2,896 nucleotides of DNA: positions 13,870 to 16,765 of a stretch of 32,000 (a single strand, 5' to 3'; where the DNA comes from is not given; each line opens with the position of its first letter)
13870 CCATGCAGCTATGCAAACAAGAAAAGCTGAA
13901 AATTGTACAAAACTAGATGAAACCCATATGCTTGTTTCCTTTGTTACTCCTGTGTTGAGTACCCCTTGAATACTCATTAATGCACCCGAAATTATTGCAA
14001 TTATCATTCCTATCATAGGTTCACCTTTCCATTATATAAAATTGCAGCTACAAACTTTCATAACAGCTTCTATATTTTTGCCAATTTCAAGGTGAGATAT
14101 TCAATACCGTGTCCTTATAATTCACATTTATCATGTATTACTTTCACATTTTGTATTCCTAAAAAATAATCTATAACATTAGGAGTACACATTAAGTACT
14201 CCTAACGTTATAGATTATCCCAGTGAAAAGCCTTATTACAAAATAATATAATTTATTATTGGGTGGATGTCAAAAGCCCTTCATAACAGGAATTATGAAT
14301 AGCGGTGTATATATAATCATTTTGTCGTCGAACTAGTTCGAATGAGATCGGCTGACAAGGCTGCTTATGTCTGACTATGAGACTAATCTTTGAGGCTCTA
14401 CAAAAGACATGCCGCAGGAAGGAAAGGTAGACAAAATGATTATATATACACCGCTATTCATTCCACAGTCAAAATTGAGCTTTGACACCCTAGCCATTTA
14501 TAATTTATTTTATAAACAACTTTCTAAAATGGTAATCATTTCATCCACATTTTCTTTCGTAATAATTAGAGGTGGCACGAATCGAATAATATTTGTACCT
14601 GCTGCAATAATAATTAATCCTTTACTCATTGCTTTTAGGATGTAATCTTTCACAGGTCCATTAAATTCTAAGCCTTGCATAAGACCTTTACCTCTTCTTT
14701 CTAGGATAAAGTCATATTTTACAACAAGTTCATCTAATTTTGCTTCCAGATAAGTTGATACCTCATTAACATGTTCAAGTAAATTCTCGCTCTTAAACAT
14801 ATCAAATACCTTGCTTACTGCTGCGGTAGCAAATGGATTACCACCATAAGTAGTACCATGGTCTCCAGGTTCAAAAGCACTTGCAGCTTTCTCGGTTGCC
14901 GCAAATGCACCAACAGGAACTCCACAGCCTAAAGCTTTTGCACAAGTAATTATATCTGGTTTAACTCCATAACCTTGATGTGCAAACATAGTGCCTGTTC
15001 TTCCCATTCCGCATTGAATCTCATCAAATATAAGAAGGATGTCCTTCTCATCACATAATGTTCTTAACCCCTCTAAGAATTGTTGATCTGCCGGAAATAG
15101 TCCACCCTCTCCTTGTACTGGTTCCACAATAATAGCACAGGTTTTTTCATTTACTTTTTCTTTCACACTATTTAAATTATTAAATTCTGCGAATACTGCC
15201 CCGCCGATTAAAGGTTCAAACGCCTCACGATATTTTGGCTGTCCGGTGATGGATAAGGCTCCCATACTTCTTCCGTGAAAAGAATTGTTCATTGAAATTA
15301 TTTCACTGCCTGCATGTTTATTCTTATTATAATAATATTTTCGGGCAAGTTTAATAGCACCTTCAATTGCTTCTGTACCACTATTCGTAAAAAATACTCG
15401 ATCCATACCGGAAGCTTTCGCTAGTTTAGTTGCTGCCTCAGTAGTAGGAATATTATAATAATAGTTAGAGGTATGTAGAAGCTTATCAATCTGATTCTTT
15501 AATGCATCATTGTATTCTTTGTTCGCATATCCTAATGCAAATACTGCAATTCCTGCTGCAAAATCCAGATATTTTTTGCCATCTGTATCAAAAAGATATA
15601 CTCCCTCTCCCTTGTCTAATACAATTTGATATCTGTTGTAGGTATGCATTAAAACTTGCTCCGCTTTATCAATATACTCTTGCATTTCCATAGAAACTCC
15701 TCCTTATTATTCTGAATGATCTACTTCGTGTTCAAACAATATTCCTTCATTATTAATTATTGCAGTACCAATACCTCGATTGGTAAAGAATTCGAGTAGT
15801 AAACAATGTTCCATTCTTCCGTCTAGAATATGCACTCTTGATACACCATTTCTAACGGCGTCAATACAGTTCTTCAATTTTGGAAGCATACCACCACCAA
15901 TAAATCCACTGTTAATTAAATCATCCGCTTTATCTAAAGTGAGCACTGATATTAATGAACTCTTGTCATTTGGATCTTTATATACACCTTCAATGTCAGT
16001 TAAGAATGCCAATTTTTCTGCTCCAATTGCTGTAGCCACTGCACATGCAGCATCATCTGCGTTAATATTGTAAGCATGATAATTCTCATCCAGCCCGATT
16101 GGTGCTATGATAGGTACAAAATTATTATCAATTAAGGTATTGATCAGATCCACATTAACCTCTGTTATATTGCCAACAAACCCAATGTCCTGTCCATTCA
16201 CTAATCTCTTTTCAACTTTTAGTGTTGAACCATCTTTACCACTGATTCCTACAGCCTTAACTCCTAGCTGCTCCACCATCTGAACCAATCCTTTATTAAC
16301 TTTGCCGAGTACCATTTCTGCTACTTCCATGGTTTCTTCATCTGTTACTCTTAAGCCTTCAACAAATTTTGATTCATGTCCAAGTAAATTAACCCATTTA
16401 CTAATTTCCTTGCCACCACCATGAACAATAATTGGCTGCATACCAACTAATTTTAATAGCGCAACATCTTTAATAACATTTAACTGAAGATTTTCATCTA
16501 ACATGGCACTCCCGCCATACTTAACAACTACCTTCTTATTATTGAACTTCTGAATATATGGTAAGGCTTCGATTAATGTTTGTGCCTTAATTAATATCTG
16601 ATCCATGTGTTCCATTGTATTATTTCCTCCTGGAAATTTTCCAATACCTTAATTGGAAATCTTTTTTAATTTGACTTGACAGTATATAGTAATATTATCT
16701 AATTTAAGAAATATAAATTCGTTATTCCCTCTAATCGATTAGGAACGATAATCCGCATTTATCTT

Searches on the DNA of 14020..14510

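Call 37: search_rna_families(source=window, start=14020, end=14510, threshold=evalue, max_evalue=10)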
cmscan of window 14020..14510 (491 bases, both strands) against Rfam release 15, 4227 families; matches with E-value up to 10: 16.
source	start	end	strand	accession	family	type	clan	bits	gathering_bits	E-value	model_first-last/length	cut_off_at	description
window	14164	14220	-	RF04228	MIR6140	Gene; miRNA;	-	28.9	140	0.0022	1-165/165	no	MIR6140 microRNA precursor family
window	14292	14465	+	RF04174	MIR4208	Gene; miRNA;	-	27.9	140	0.035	1-191/191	no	MIR4208 microRNA precursor family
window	14091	14217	+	RF02822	Srn266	Gene; sRNA;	-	27.1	63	0.03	1-112/112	no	Streptococcus RNA 266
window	14166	14218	-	RF03818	MIR7994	Gene; miRNA;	-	25.8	100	0.0096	16-73/90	no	MIR7994 microRNA precursor family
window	14147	14211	-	RF02934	caiA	Gene; sRNA;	-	25.5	55.5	0.046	1-78/78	no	caiA RNA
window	14165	14219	-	RF03664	MIR6288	Gene; miRNA;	-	23.6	74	0.027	1-92/92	no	MIR6288 microRNA precursor family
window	14166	14218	+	RF03818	MIR7994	Gene; miRNA;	-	22.9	100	0.057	16-73/90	no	MIR7994 microRNA precursor family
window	14168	14216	+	RF04195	MIR6217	Gene; miRNA;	-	19.9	110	0.037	1-228/228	no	MIR6217 microRNA precursor family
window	14166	14218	-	RF04088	MIR812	Gene; miRNA;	-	19.5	80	9.7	28-178/205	no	MIR812 microRNA precursor family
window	14172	14212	+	RF00833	mir-70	Gene; miRNA;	-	18.9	90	0.63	1-79/79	no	mir-70 microRNA precursor family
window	14060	14138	-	RF00351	snoR20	Gene; snRNA; snoRNA; CD-box;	-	18.9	43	6.7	1-90/90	no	Small nucleolar RNA R20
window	14163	14222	-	RF03648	mir-9413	Gene; miRNA;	-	18.7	100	0.63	1-68/68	no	mir-9413 microRNA precursor family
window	14166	14264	+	RF00125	IS128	Gene; sRNA;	-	15.3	80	1.2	1-209/209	no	IS128 RNA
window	14066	14102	+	RF01366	CRISPR-DR53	Gene; CRISPR;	-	15.1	45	7.2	1-37/37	no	CRISPR RNA direct repeat element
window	14174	14210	-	RF00694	mir-137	Gene; miRNA;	CL00092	13.8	56.7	8.5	1-72/72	no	mir-137 microRNA precursor family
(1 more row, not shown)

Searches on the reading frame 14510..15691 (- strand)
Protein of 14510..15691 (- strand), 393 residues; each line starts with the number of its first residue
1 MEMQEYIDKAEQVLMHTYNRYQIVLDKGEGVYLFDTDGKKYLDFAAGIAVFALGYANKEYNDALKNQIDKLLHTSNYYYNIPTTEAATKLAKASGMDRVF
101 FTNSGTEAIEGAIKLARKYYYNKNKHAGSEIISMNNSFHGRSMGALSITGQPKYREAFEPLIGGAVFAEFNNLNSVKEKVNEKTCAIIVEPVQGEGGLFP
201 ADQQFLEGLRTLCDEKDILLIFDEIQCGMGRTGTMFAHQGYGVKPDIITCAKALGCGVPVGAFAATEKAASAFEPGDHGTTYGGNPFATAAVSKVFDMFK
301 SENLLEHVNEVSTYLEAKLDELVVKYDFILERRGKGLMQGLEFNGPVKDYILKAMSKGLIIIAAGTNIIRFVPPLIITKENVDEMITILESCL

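Call 25: search_protein_families(library=pfam, proteins=[window:14510-15691:-])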
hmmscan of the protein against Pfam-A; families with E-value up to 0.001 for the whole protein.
window:14510-15691:- (393 aa): 2 families
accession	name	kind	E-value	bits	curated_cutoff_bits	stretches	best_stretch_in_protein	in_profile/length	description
PF00202.27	Aminotran_3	-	1.1e-125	419.9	30.5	1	19-393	7-403/403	Aminotransferase class-III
PF00155.27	Aminotran_1_2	-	0.00018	21.3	19.7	1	61-322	20-293/361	Aminotransferase class I and II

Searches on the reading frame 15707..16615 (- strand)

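Call 25: search_protein_families(library=pfam, proteins=[window:15707-16615:-])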
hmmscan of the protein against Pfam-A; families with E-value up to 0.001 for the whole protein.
window:15707-16615:- (302 aa): 1 family
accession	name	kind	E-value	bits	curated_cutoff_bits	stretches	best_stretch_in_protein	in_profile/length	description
PF00696.33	AA_kinase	-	6.8e-50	170.4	24.9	1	27-265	1-234/234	Amino acid kinase family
